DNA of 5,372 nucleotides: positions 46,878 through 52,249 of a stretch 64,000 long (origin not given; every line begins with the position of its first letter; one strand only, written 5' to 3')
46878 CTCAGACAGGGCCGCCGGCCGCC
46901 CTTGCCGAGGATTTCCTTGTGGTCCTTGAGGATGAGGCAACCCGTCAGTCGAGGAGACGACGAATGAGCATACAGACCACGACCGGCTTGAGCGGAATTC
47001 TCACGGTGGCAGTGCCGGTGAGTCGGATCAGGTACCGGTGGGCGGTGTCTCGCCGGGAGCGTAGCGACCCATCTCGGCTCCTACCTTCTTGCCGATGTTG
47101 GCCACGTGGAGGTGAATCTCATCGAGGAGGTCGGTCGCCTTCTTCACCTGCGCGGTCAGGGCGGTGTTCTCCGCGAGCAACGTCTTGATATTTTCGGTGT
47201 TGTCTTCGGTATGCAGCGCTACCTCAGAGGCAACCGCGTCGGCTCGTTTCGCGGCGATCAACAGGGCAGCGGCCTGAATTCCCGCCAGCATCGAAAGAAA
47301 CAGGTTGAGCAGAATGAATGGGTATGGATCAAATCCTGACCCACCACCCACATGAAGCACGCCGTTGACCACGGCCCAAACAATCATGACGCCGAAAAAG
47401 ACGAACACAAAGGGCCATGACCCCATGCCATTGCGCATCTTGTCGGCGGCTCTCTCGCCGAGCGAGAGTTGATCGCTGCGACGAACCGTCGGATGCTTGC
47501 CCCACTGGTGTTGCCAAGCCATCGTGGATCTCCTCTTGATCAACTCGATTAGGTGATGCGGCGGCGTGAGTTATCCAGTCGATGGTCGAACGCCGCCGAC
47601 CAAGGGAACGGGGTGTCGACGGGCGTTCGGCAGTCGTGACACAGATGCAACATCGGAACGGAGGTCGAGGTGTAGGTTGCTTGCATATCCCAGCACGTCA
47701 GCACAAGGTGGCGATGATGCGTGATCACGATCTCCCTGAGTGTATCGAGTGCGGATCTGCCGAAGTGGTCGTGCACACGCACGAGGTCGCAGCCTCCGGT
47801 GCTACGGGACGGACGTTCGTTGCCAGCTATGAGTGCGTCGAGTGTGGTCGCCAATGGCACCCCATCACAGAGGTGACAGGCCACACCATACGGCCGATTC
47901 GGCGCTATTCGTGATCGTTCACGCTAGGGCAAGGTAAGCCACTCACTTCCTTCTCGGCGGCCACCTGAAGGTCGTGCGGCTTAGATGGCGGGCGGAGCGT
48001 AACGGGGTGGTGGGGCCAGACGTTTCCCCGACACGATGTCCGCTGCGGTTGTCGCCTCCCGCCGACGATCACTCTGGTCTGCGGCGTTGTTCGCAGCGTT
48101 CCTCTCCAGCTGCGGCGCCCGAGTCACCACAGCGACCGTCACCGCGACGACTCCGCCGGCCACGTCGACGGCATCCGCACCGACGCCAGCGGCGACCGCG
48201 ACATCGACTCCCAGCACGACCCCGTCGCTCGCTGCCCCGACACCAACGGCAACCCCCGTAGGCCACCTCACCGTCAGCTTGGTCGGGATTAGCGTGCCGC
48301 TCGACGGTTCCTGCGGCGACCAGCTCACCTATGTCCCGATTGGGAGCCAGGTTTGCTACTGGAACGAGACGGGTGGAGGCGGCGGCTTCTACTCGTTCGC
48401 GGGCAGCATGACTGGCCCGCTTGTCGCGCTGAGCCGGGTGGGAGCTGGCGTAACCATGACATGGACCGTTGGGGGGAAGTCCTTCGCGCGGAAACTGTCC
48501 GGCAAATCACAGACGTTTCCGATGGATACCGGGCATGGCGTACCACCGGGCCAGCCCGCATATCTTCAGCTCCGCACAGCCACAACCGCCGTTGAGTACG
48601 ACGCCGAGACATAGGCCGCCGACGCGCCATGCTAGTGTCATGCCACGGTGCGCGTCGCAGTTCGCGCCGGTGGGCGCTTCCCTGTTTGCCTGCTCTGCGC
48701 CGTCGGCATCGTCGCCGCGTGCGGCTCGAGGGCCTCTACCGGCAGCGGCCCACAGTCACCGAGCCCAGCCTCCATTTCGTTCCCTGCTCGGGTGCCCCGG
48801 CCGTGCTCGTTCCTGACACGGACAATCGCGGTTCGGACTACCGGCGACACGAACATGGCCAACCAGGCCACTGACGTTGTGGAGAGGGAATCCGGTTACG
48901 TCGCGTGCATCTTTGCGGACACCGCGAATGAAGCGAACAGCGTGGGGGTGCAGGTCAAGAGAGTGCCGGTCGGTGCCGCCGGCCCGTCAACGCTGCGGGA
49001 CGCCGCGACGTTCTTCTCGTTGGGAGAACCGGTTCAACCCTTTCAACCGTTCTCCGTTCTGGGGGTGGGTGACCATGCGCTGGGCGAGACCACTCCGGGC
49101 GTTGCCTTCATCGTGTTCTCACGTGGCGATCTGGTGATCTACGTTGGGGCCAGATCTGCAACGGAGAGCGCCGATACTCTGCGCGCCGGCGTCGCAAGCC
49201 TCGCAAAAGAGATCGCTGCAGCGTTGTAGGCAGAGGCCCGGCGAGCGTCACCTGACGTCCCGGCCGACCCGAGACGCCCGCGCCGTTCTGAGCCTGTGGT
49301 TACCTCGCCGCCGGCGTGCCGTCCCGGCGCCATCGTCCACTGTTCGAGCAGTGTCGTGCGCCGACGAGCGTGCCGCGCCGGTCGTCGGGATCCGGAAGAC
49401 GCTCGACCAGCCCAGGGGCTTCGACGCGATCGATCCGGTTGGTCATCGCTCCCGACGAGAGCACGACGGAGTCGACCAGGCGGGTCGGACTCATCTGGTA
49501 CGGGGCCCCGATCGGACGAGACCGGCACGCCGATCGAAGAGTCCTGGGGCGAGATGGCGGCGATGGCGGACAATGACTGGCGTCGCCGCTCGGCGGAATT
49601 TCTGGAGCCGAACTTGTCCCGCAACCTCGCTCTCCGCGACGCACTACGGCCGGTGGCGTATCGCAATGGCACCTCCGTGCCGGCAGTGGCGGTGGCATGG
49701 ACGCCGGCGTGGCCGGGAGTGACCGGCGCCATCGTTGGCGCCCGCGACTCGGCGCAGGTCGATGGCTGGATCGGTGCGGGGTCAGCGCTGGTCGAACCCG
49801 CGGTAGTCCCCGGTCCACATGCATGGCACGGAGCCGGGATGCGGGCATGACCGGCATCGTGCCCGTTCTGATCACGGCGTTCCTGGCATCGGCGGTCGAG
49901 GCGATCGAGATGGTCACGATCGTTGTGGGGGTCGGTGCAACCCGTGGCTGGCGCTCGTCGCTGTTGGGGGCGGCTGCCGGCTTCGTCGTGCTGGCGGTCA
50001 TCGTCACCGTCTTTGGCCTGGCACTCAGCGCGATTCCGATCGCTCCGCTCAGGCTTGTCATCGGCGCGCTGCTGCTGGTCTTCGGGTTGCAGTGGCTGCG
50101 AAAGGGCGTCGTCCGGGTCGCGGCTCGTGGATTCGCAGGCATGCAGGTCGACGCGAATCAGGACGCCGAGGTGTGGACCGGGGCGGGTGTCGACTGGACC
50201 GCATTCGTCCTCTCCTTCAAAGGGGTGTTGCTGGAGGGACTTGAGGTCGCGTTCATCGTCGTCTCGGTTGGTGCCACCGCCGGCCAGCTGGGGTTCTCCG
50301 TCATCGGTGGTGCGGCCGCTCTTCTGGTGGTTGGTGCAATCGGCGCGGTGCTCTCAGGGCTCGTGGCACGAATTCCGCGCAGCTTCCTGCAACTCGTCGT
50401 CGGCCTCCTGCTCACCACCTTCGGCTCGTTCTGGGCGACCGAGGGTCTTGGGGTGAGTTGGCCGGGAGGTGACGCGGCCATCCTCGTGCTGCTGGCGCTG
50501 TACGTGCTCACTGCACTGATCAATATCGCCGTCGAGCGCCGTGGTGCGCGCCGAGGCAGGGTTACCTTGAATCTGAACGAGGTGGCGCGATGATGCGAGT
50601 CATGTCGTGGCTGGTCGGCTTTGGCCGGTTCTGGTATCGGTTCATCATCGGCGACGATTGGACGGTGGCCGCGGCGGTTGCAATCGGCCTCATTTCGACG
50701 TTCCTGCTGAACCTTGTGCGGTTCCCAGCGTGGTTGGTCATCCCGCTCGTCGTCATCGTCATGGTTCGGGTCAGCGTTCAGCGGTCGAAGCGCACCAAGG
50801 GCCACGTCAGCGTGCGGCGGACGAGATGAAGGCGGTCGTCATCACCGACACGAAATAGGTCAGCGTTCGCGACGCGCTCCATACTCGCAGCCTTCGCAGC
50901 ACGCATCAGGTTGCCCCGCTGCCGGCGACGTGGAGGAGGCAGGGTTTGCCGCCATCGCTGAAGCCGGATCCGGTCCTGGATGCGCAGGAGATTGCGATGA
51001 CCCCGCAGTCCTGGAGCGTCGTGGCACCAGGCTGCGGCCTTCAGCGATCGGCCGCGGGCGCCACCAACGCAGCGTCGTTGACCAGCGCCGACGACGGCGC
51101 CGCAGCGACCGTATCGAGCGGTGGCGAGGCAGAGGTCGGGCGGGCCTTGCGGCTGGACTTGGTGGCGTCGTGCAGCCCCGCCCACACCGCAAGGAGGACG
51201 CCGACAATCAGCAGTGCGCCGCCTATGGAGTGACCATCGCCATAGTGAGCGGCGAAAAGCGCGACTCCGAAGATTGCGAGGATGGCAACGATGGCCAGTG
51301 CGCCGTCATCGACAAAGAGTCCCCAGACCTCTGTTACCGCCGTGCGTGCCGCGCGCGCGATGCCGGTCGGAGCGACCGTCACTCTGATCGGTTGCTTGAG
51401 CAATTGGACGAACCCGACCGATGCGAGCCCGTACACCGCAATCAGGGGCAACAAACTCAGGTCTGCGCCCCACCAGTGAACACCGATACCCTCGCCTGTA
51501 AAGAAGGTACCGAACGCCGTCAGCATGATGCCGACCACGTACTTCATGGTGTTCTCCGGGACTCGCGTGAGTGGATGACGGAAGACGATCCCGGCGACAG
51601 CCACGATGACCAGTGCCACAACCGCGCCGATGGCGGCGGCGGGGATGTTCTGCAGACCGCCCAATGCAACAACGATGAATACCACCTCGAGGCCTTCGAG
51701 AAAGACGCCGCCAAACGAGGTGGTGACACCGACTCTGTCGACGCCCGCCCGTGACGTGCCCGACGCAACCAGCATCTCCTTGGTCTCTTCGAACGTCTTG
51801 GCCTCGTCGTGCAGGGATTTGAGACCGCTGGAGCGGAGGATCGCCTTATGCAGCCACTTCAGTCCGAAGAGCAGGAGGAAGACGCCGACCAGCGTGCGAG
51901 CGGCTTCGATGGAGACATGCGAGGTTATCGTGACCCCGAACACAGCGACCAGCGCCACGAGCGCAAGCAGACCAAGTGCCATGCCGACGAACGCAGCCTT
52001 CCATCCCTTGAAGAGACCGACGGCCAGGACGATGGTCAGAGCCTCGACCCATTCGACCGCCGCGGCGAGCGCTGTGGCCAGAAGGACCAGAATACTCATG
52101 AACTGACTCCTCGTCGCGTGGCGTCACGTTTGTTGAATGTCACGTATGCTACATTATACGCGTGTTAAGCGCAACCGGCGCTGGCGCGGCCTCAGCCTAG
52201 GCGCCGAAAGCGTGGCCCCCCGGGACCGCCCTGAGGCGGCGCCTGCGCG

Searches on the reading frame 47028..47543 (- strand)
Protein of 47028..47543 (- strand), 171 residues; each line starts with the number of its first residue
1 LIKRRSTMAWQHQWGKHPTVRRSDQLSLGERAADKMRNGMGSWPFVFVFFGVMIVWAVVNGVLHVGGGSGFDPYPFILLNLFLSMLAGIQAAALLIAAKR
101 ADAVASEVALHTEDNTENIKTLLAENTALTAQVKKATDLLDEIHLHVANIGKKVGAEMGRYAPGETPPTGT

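Call 15: search_protein_families(library=pfam, proteins=[window:47028-47543:-])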
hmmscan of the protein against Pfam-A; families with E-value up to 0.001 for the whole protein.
window:47028-47543:- (171 aa): 1 family
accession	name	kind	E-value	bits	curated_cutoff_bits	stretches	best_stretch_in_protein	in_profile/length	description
PF06210.16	DUF1003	-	7.5e-20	71.5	27.4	1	40-133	1-96/103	Protein of unknown function (DUF1003)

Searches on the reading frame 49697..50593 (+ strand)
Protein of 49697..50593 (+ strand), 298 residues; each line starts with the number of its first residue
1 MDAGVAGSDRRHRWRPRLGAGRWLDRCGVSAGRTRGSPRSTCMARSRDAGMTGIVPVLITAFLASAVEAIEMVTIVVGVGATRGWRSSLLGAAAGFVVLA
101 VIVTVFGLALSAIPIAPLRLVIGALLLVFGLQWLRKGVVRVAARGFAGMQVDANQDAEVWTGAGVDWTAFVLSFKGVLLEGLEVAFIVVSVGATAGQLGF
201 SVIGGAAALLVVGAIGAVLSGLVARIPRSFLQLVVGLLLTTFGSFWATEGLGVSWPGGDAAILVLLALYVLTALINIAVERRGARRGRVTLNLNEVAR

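Call 15: search_protein_families(library=pfam, proteins=[window:49697-50593:+])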
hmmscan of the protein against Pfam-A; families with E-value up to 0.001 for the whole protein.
window:49697-50593:+ (298 aa): 1 family
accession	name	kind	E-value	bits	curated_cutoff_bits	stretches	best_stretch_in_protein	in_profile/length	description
PF16955.11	OFeT_1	-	2.4e-05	24.6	26.9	0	174-253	108-184/207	Ferrous iron uptake permease, iron-lead transporter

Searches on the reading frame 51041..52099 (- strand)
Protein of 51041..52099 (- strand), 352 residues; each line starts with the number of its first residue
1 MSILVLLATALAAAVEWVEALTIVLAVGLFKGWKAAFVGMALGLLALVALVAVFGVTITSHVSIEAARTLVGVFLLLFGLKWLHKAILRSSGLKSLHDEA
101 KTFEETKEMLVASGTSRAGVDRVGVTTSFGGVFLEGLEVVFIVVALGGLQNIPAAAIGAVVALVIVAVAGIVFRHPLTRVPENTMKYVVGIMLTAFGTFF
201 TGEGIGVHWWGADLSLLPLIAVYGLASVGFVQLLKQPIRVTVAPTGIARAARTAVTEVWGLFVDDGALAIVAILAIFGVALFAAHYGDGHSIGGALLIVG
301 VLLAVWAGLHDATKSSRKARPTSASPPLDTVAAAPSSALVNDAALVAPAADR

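Call 15: search_protein_families(library=pfam, proteins=[window:51041-52099:-])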
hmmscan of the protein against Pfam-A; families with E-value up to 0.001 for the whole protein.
window:51041-52099:- (352 aa): 1 family
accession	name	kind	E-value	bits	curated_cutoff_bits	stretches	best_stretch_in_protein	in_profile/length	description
PF16955.11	OFeT_1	-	9.1e-05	22.7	26.9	0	1-204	1-182/207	Ferrous iron uptake permease, iron-lead transporter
